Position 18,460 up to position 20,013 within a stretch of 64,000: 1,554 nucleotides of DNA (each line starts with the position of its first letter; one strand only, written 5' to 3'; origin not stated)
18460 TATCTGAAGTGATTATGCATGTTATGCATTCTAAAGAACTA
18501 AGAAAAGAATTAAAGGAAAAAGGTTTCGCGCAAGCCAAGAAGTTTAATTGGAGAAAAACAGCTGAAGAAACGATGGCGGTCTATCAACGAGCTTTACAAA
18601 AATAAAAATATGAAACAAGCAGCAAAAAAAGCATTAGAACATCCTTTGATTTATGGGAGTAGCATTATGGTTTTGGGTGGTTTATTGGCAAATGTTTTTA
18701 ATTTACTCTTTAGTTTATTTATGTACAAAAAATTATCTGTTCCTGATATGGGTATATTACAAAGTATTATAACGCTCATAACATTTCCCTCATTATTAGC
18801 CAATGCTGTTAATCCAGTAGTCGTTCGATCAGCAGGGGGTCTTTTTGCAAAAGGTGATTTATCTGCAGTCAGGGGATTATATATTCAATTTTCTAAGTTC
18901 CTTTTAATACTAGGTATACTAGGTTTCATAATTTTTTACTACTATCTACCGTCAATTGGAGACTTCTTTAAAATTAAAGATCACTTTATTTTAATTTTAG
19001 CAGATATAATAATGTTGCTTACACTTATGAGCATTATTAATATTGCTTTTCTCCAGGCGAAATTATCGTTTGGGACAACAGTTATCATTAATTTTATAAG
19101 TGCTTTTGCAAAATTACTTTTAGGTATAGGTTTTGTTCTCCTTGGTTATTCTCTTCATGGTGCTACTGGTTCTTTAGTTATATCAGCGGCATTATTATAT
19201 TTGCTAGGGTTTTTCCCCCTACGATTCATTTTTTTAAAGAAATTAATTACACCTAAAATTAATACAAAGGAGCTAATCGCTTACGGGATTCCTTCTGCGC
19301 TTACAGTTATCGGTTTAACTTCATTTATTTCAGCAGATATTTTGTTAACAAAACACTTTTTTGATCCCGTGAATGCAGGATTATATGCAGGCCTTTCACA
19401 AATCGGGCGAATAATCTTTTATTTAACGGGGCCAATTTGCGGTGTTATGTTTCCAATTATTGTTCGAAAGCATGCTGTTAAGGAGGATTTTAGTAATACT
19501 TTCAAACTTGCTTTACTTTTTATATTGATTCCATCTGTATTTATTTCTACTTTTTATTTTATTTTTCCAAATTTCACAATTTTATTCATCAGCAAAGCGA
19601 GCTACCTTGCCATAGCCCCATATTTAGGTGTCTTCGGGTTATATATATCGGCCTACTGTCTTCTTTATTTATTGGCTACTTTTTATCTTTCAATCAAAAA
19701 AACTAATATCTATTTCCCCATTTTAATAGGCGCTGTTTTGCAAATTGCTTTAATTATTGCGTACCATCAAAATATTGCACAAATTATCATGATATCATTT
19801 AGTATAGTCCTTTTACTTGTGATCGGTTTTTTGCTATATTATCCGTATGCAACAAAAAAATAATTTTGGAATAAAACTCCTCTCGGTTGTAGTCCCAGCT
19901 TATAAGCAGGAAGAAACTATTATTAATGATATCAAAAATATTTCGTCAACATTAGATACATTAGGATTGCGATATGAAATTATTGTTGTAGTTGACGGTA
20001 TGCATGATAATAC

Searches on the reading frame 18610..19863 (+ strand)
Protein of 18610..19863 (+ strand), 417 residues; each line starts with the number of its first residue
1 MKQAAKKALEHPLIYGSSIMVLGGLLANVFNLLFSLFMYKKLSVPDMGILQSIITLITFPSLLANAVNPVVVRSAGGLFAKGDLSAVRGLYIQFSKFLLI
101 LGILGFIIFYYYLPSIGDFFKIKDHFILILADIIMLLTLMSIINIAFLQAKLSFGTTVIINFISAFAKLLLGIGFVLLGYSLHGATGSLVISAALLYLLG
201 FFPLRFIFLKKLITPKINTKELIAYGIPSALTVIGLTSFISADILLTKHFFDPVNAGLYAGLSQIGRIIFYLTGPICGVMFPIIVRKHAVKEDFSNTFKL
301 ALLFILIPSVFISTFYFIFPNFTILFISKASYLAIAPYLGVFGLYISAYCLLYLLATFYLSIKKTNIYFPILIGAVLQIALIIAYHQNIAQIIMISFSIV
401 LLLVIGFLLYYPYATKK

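Call 4: search_protein_families(library=pfam, proteins=[window:18610-19863:+], max_evalue=0.01)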
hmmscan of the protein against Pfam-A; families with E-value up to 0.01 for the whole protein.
window:18610-19863:+ (417 aa): 0 families

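Call 17: search_protein_families(library=pfam, proteins=[window:18610-19863:+], max_evalue=5)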
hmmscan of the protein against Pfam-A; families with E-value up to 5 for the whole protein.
window:18610-19863:+ (417 aa): 0 families

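Call 28: find_homologous_proteins(query=window:18610-19863:+, max_evalue=0.001)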
Query window:18610-19863:+ (417 aa): 268 proteins with E <= 0.001 among 8000 candidates; the best 120 are listed.
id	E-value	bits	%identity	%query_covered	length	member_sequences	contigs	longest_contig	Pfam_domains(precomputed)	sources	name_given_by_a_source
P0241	6.0e-192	657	76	100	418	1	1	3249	-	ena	-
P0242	1.5e-166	573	78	84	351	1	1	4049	PF01943.23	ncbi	ncbi:MAG: oligosaccharide flippase family protein, partial [Candidatus Levyibacteriota bacterium]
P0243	1.0e-164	567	100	68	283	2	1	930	-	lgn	-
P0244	5.1e-163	561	67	100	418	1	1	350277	PF01943.23,PF13440.12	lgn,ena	-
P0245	6.7e-162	558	65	100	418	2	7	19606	PF13440.12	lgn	-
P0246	7.1e-162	558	67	100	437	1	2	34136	PF01943.23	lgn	-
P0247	7.3e-159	548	63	100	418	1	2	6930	PF01943.23,PF13440.12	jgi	jgi:O-antigen/teichoic acid export membrane protein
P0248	1.3e-157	544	66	100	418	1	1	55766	PF01943.23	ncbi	-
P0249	7.3e-156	538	65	100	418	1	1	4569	PF01943.23,PF13440.12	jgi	jgi:O-antigen/teichoic acid export membrane protein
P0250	3.9e-154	532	63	100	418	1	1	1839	PF01943.23,PF13440.12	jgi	jgi:O-antigen/teichoic acid export membrane protein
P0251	5.7e-154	532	64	100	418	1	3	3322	PF01943.23,PF13440.12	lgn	-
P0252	1.9e-153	530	64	100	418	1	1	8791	PF01943.23,PF13440.12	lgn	-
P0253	1.0e-152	527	63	100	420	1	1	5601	PF01943.23,PF13440.12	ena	-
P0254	6.9e-146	505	61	100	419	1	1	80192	PF01943.23,PF13440.12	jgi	jgi:O-antigen/teichoic acid export membrane protein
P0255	9.8e-144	498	60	100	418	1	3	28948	PF01943.23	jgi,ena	-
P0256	8.7e-143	495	62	100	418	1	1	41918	PF01943.23,PF13440.12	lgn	-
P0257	1.0e-142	494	60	100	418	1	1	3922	PF01943.23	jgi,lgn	-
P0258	1.8e-142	494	61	100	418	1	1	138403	PF01943.23,PF13440.12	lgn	-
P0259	2.3e-142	493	58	100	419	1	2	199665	PF01943.23,PF13440.12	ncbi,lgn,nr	ncbi:MAG TPA: oligosaccharide flippase family protein [Candidatus Saccharimonadales bacterium]|nr:ol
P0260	2.9e-142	493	61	100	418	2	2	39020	PF01943.23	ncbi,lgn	-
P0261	1.9e-141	490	60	100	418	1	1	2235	PF01943.23,PF13440.12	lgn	-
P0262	3.3e-141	490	59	100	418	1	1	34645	PF01943.23,PF13440.12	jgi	jgi:O-antigen/teichoic acid export membrane protein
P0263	6.1e-140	485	59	100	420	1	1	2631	PF01943.23,PF13440.12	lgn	-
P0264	1.4e-139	484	60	100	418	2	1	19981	PF01943.23,PF13440.12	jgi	jgi:O-antigen/teichoic acid export membrane protein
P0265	4.0e-139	483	57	100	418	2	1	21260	PF01943.23,PF13440.12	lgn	-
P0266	9.7e-139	481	60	100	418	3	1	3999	PF01943.23,PF13440.12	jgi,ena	-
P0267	1.0e-138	481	60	100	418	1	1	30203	PF01943.23,PF13440.12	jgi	-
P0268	1.2e-137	478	57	100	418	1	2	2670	PF01943.23,PF13440.12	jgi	-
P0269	5.7e-137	476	58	100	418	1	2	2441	PF01943.23,PF13440.12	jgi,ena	-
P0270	6.1e-137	476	57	100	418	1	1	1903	PF01943.23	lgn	-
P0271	1.7e-136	474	59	100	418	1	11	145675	PF01943.23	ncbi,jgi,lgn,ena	-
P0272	2.2e-136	474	60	100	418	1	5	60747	PF01943.23,PF13440.12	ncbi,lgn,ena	-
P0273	2.5e-136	473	59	100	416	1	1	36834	PF01943.23,PF13440.12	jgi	jgi:O-antigen/teichoic acid export membrane protein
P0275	8.0e-136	472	57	100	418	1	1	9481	PF01943.23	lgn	-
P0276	1.5e-135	471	59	100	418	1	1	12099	PF01943.23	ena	-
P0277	9.7e-135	468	58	100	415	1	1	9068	PF01943.23,PF13440.12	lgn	-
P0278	2.7e-134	467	56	100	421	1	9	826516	PF01943.23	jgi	jgi:O-antigen/teichoic acid export membrane protein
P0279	3.7e-134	466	57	100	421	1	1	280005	PF01943.23,PF13440.12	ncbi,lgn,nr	ncbi:MAG TPA: oligosaccharide flippase family protein [Candidatus Limnocylindrales bacterium]|nr:oli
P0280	6.3e-134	466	57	100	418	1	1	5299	PF01943.23,PF13440.12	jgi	jgi:O-antigen/teichoic acid export membrane protein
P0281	6.9e-134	465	56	100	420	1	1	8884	PF13440.12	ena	-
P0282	1.1e-132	461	57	100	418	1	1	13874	PF01943.23,PF13440.12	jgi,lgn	-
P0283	1.6e-132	461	55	100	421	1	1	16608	PF01943.23,PF13440.12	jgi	-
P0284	2.2e-132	460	56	99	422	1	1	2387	PF01943.23,PF13440.12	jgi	-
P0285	3.5e-131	457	55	100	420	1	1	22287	PF01943.23,PF13440.12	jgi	-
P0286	6.1e-131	456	57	100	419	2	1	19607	PF01943.23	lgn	-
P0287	1.3e-130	455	54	100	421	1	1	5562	PF01943.23,PF13440.12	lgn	-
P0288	3.4e-130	453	56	100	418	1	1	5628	PF01943.23,PF13440.12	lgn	-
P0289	5.8e-130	453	57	100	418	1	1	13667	PF01943.23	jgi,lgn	-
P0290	6.5e-130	452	58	100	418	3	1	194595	PF01943.23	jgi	jgi:O-antigen/teichoic acid export membrane protein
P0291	1.0e-129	452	53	100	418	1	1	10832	PF01943.23,PF13440.12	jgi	jgi:O-antigen/teichoic acid export membrane protein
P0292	2.6e-129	450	55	100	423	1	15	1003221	PF01943.23,PF13440.12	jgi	jgi:O-antigen/teichoic acid export membrane protein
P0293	6.2e-129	449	56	100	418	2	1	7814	PF01943.23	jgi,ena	-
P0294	3.5e-128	447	55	100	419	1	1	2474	PF01943.23,PF13440.12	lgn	-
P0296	7.5e-128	446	54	100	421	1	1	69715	PF01943.23,PF13440.12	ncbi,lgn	-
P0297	1.1e-127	445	54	100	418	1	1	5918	PF01943.23,PF13440.12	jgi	jgi:O-antigen/teichoic acid export membrane protein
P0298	1.7e-127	444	54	100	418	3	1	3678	PF01943.23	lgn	-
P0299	8.8e-127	442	54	100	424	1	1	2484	PF13440.12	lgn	-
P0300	1.7e-126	441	55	100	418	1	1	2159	PF01943.23,PF13440.12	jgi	jgi:O-antigen/teichoic acid export membrane protein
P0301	3.0e-126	440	54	100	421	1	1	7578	PF01943.23,PF13440.12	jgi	jgi:O-antigen/teichoic acid export membrane protein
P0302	3.2e-126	440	53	100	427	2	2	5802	PF01943.23,PF13440.12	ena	-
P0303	3.9e-126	440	54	100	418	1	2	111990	PF01943.23,PF13440.12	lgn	-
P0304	7.1e-126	439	54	100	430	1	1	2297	PF01943.23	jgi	jgi:O-antigen/teichoic acid export membrane protein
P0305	1.1e-125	438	53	100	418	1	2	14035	PF01943.23,PF13440.12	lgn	-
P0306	2.4e-125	437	51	100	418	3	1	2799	PF01943.23,PF13440.12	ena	-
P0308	4.1e-125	437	53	100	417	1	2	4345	PF13440.12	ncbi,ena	-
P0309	5.8e-125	436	54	100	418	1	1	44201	PF13440.12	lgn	-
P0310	8.7e-125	435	52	100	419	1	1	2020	PF13440.12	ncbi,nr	ncbi:MAG TPA: oligosaccharide flippase family protein [Patescibacteria group bacterium]|nr:oligosacc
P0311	1.0e-124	435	54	100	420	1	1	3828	PF13440.12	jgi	jgi:O-antigen/teichoic acid export membrane protein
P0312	1.7e-124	434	53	100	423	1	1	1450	PF01943.23,PF13440.12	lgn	-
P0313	5.4e-124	433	50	100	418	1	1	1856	PF01943.23,PF13440.12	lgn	-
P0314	7.4e-124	432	52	98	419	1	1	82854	PF01943.23,PF13440.12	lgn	-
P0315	1.0e-123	432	51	100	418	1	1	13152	PF01943.23,PF13440.12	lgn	-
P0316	1.1e-123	432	54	100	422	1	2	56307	PF01943.23,PF13440.12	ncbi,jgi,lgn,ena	-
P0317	1.9e-123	431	52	100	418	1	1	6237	PF01943.23,PF01554.24,PF13440.12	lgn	-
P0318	2.9e-123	430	51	100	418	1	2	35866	PF01943.23,PF13440.12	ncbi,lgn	-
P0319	7.7e-123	429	53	100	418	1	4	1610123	PF01943.23,PF13440.12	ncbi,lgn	-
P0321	1.1e-122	429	52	100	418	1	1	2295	PF01943.23,PF13440.12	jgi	jgi:O-antigen/teichoic acid export membrane protein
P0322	1.2e-122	428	52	100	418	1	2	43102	PF01943.23,PF13440.12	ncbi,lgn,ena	-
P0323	1.3e-122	428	54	100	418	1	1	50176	PF01943.23,PF13440.12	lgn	-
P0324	1.9e-122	428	51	100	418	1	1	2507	PF01943.23,PF13440.12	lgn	-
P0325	1.9e-122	428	52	100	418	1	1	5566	PF01943.23,PF13440.12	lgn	-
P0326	3.1e-122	427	53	100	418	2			PF01943.23,PF13440.12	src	-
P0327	3.5e-122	427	58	91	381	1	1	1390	PF01943.23,PF13440.12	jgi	-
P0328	4.7e-122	426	50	100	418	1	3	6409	PF01943.23,PF13440.12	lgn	-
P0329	4.9e-122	426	52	100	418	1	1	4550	PF01943.23,PF13440.12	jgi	jgi:O-antigen/teichoic acid export membrane protein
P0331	5.9e-122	426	53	99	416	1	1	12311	PF01943.23,PF13440.12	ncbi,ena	-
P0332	6.8e-122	426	54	100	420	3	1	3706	PF13440.12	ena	-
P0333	1.2e-121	425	53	100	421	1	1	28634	PF13440.12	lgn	-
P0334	1.6e-121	425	53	100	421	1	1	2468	PF01943.23,PF13440.12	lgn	-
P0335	2.6e-121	424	53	100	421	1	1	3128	PF01943.23,PF13440.12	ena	-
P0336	3.5e-121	424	51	100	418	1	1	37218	PF13440.12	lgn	-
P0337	4.8e-121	423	52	99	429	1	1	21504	PF01943.23,PF13440.12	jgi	jgi:O-antigen/teichoic acid export membrane protein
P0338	5.4e-121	423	53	100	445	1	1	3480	PF01943.23,PF13440.12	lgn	-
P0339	8.2e-121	422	53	100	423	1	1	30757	PF01943.23,PF13440.12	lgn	-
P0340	8.3e-121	422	53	100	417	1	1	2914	PF01943.23,PF13440.12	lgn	-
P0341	1.0e-120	422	52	100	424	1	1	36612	PF01943.23,PF13440.12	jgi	jgi:O-antigen/teichoic acid export membrane protein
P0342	1.1e-120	422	51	100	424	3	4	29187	PF01943.23,PF13440.12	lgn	-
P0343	1.2e-120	422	51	100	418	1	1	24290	PF01943.23,PF13440.12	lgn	-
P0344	1.4e-120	422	53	100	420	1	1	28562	PF01943.23,PF13440.12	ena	-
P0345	1.9e-120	421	51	100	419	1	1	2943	PF13440.12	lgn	-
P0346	2.0e-120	421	55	92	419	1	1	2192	PF01943.23,PF13440.12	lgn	-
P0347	8.3e-120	419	53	100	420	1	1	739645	PF01943.23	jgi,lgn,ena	-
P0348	8.4e-120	419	50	100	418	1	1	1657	PF01943.23,PF13440.12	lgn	-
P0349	1.3e-119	418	51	100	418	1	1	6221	PF01943.23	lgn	-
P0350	3.3e-119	417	51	100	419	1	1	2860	PF01943.23,PF13440.12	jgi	jgi:O-antigen/teichoic acid export membrane protein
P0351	3.3e-119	417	51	99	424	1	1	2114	PF01943.23,PF13440.12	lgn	-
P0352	3.5e-119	417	52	100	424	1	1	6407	PF01943.23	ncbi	-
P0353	6.1e-119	416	53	99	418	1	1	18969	PF01943.23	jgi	jgi:O-antigen/teichoic acid export membrane protein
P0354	6.8e-119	416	53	100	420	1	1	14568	PF01943.23,PF13440.12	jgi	-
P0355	6.9e-119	416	50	100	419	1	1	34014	PF01943.23,PF13440.12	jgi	jgi:O-antigen/teichoic acid export membrane protein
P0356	1.4e-118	415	53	100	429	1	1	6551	PF01943.23,PF13440.12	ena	-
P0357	1.7e-118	415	54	87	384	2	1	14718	PF01943.23,PF13440.12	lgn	-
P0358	2.2e-118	414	50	100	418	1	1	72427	PF01943.23,PF13440.12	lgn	-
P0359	2.8e-118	414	51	100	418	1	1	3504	PF01943.23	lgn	-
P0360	5.2e-118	413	50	100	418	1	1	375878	PF13440.12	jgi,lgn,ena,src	-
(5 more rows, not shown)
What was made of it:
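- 18610..19863 (+): Second MOP/Wzx-type flippase. It overlaps GT2 19847 by 17 nt. It is not a GT-C. Homologues carry PF01943/PF13440 and are named 'oligosaccharide flippase' (call 28).
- Checked: The polytopic neighbour of 19847 (18610) is a MOP/Wzx flippase, so 'each' is wrong for one of the five (call 28).
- Tried and rejected: 18610 was considered as a Wzy polymerase or a GT-C. This was rejected: it is a MOP flippase (call 28).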
